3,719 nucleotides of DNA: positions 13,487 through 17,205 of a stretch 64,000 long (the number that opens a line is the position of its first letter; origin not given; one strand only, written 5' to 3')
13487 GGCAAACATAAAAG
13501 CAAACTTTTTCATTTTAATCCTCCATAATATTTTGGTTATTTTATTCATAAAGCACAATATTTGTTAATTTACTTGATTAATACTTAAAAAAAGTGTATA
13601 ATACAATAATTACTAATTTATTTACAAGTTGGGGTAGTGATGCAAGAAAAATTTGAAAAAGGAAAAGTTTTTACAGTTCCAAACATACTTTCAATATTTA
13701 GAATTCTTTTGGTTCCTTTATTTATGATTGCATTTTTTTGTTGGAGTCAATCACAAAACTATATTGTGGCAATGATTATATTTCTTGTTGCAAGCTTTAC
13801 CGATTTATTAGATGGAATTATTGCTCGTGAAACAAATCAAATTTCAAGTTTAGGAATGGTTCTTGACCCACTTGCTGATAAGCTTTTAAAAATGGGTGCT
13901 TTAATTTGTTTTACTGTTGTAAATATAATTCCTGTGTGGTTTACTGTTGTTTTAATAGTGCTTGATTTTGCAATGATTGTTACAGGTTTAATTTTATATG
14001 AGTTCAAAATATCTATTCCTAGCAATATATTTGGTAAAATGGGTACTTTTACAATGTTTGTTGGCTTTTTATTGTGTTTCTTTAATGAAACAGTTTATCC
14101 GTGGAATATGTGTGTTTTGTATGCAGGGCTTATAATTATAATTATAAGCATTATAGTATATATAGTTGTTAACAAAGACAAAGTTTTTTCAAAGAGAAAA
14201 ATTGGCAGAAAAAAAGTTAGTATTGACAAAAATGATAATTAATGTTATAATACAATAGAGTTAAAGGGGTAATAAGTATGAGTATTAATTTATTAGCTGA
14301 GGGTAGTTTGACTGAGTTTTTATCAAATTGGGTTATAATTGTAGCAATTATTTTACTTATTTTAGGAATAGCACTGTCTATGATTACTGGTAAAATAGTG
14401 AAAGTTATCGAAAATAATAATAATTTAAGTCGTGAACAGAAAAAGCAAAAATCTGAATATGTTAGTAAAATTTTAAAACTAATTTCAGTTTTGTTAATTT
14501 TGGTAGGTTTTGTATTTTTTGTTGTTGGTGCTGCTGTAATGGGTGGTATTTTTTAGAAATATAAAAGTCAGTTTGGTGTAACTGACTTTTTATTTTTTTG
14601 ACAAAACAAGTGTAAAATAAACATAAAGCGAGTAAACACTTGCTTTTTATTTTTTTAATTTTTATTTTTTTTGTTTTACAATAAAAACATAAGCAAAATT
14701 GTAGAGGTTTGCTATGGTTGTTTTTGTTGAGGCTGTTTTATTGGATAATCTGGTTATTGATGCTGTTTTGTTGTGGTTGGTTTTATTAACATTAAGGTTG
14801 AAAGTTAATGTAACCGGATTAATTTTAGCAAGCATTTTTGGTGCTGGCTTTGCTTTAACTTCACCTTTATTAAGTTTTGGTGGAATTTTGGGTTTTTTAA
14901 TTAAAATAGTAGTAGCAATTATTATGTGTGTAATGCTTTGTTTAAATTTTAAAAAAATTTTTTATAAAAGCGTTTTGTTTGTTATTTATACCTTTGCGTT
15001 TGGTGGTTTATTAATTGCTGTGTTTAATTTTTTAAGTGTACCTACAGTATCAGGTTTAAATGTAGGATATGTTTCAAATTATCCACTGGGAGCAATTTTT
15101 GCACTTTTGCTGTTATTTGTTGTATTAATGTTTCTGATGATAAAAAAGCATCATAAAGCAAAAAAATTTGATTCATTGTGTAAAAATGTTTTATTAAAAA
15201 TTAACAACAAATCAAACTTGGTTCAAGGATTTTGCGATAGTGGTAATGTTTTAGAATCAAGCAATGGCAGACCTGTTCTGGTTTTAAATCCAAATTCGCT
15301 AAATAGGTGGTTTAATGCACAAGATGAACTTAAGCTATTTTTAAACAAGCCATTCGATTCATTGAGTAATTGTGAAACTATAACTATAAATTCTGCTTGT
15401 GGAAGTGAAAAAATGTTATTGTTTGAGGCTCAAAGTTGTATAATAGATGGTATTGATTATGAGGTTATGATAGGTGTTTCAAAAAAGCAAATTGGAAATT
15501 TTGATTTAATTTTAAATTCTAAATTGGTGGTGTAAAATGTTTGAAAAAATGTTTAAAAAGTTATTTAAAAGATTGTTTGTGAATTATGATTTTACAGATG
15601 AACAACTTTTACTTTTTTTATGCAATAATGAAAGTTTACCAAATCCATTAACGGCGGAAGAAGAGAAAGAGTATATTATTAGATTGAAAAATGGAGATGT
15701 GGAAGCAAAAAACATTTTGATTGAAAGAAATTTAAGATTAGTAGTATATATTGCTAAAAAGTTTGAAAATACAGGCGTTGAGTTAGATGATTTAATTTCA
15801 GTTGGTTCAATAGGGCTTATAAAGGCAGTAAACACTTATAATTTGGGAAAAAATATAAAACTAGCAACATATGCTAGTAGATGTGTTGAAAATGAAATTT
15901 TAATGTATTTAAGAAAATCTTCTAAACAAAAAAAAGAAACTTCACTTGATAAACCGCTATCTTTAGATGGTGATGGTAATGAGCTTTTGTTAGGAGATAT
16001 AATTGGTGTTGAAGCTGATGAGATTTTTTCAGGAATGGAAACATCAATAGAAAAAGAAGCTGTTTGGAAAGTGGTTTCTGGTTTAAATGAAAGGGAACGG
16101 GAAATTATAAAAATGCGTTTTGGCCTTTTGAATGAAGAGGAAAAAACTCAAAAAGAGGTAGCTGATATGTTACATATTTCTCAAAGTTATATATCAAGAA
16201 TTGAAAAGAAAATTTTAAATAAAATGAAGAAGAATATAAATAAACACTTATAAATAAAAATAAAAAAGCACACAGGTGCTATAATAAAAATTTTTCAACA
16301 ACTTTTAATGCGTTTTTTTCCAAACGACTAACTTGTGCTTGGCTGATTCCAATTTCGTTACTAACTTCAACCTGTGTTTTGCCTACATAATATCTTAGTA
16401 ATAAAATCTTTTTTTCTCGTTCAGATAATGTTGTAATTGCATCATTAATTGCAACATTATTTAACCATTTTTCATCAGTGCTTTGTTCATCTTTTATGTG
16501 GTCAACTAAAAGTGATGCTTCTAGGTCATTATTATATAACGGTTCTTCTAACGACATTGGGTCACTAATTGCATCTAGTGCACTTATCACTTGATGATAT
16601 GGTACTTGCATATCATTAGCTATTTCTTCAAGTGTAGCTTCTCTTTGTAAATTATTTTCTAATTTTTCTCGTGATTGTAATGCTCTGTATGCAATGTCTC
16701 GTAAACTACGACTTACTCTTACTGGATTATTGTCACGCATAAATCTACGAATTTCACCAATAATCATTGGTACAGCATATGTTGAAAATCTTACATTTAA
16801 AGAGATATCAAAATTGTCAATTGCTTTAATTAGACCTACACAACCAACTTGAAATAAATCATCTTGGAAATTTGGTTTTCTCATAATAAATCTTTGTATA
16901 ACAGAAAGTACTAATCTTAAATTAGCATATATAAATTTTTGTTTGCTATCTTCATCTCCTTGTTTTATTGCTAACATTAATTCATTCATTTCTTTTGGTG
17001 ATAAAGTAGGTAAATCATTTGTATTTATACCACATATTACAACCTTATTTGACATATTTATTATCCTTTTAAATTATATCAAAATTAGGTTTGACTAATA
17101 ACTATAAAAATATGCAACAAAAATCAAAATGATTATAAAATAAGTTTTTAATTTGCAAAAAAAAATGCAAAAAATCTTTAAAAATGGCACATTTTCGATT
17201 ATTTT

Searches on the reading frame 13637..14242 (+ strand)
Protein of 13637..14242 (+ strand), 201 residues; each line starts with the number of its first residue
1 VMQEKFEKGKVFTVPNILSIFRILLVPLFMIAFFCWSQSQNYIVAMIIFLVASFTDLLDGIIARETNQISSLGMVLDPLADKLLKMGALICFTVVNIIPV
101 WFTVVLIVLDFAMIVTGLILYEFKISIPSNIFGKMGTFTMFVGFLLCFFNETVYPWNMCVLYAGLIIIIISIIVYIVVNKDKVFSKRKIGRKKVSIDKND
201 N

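Call 8: search_protein_families(library=pfam, proteins=[window:13637-14242:+], max_evalue=0.001)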
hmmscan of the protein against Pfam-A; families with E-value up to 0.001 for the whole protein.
window:13637-14242:+ (201 aa): 1 family
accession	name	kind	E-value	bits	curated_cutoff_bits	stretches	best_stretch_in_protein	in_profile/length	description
PF01066.26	CDP-OH_P_transf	-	1.2e-36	126.9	22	1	12-168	1-150/152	CDP-alcohol phosphatidyltransferase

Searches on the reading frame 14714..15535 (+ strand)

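Call 8: search_protein_families(library=pfam, proteins=[window:14714-15535:+], max_evalue=0.001)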
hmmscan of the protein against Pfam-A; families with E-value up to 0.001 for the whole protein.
window:14714-15535:+ (273 aa): 1 family
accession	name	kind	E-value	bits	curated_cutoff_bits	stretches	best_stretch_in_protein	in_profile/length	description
PF03419.18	Peptidase_U4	-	4.1e-26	92.4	28.4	1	2-270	1-283/284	Sporulation factor SpoIIGA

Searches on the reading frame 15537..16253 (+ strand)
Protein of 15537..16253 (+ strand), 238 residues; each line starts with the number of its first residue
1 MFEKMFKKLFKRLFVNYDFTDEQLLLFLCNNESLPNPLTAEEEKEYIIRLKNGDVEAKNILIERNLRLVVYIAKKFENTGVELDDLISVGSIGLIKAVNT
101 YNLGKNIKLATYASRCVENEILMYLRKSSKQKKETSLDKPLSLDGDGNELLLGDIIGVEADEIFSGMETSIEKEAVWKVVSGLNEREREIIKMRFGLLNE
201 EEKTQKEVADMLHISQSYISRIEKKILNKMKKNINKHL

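Call 8: search_protein_families(library=pfam, proteins=[window:15537-16253:+], max_evalue=0.001)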
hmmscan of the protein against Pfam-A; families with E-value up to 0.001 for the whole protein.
window:15537-16253:+ (238 aa): 3 families
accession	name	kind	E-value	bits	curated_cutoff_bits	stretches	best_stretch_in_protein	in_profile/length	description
PF04545.22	Sigma70_r4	-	4.9e-17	61.6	24.1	1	181-232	3-50/50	Sigma-70, region 4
PF04542.20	Sigma70_r2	-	6.9e-17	61.4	24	1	61-129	1-69/71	Sigma-70 region 2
PF01381.28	HTH_3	-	8.9e-07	29.3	23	1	200-225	7-32/55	Helix-turn-helix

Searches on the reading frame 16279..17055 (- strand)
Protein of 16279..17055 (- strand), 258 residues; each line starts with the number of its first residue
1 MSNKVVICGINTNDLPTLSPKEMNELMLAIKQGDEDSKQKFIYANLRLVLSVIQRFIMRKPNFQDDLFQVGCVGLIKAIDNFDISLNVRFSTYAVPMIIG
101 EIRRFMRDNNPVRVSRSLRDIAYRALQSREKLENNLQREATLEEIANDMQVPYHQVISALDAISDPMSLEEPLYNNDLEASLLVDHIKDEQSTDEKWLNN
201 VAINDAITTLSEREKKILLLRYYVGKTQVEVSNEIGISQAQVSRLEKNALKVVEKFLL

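Call 8: search_protein_families(library=pfam, proteins=[window:16279-17055:-], max_evalue=0.001)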
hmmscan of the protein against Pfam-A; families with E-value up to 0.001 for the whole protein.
window:16279-17055:- (258 aa): 4 families
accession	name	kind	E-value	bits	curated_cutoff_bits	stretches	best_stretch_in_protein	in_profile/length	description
PF04545.22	Sigma70_r4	-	2.7e-15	56.1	24.1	1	206-252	1-47/50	Sigma-70, region 4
PF04542.20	Sigma70_r2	-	1e-14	54.5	24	1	44-110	4-69/71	Sigma-70 region 2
PF04539.22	Sigma70_r3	-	5.2e-08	33.3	25.3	1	129-179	10-61/78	Sigma-70 region 3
PF08281.18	Sigma70_r4_2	-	1.7e-06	28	25.7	1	202-244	3-45/54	Sigma-70, region 4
